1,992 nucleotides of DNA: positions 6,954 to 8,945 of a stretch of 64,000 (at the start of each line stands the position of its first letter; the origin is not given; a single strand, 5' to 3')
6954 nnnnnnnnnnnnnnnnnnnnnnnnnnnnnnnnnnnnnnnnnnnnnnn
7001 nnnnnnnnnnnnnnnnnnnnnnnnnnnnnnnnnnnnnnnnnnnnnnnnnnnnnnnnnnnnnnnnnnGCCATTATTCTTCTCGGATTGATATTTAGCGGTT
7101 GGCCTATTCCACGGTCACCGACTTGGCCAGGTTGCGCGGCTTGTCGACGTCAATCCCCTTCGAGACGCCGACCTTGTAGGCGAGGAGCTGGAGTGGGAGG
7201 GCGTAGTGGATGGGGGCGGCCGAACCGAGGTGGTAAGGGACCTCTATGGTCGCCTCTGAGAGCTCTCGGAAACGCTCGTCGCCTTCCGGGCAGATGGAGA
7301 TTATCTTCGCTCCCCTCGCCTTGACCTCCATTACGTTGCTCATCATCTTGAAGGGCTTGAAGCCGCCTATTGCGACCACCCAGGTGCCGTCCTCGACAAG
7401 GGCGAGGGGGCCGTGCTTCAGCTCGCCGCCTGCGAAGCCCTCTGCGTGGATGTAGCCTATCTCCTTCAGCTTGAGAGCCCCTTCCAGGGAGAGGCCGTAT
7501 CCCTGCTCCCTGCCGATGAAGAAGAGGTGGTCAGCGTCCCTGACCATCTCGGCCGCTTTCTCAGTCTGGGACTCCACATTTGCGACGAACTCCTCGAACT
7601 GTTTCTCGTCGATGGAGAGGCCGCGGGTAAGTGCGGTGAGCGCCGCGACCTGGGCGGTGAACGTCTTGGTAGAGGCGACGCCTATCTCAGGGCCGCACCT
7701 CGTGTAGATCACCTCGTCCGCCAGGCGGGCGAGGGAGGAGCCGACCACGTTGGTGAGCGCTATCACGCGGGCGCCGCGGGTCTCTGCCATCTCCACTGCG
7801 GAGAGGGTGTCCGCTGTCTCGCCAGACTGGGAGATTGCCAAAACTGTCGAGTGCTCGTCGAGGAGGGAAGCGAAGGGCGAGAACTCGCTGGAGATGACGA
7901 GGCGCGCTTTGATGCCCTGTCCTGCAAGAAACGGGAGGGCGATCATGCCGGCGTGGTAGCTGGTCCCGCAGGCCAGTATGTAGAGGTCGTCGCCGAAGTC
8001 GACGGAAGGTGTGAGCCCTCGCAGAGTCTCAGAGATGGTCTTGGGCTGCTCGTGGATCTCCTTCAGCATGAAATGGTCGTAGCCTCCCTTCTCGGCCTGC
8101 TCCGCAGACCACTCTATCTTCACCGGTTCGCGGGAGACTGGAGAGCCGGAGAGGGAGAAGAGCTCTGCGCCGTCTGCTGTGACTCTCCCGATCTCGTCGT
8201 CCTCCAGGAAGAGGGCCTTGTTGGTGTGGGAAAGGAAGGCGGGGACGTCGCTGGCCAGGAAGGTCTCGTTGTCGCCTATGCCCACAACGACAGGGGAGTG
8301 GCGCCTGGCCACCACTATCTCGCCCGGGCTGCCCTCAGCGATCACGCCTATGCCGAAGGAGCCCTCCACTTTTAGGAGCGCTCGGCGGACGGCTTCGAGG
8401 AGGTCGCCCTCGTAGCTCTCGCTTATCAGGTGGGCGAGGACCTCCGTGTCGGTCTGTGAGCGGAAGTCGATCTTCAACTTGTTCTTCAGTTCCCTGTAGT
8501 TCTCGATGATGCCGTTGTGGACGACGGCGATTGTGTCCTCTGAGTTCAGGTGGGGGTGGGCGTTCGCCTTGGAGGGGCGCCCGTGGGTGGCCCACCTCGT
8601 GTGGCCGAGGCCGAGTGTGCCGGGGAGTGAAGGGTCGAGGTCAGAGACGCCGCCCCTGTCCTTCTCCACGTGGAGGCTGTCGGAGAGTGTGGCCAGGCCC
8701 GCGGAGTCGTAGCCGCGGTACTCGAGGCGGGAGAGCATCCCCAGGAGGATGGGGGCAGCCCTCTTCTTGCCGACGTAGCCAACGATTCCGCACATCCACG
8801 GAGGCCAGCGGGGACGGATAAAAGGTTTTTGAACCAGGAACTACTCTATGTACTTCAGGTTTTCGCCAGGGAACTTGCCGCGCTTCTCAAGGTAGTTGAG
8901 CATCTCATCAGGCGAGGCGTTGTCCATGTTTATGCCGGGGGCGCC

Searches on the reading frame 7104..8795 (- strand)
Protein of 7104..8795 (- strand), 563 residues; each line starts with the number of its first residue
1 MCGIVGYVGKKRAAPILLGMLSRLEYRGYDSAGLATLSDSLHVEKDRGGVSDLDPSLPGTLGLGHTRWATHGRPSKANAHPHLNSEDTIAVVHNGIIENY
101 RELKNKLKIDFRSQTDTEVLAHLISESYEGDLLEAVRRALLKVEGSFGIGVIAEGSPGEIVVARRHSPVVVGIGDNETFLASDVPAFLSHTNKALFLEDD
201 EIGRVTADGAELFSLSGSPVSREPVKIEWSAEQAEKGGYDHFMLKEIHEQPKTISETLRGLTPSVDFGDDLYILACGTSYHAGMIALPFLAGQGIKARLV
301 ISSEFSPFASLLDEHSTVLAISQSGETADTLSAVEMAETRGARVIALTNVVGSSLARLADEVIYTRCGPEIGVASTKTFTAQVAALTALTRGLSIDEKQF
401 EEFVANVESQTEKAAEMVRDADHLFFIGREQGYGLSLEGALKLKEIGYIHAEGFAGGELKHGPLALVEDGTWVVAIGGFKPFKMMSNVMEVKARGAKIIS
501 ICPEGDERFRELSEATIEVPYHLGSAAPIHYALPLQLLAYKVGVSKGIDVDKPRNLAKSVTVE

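Call 46: search_protein_families(library=pfam, proteins=[window:7104-8795:-], max_evalue=0.00001)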
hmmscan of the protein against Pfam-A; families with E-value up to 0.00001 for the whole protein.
window:7104-8795:- (563 aa): 3 families
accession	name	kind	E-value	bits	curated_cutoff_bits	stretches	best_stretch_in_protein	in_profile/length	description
PF01380.27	SIS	-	2.2e-45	154.1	25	2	271-389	8-128/131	SIS domain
PF13522.11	GATase_6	-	8.7e-18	65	27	1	59-182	10-129/130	Glutamine amidotransferase domain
PF13537.11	GATase_7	-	2.7e-12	47.2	25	1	74-188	8-122/123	Glutamine amidotransferase domain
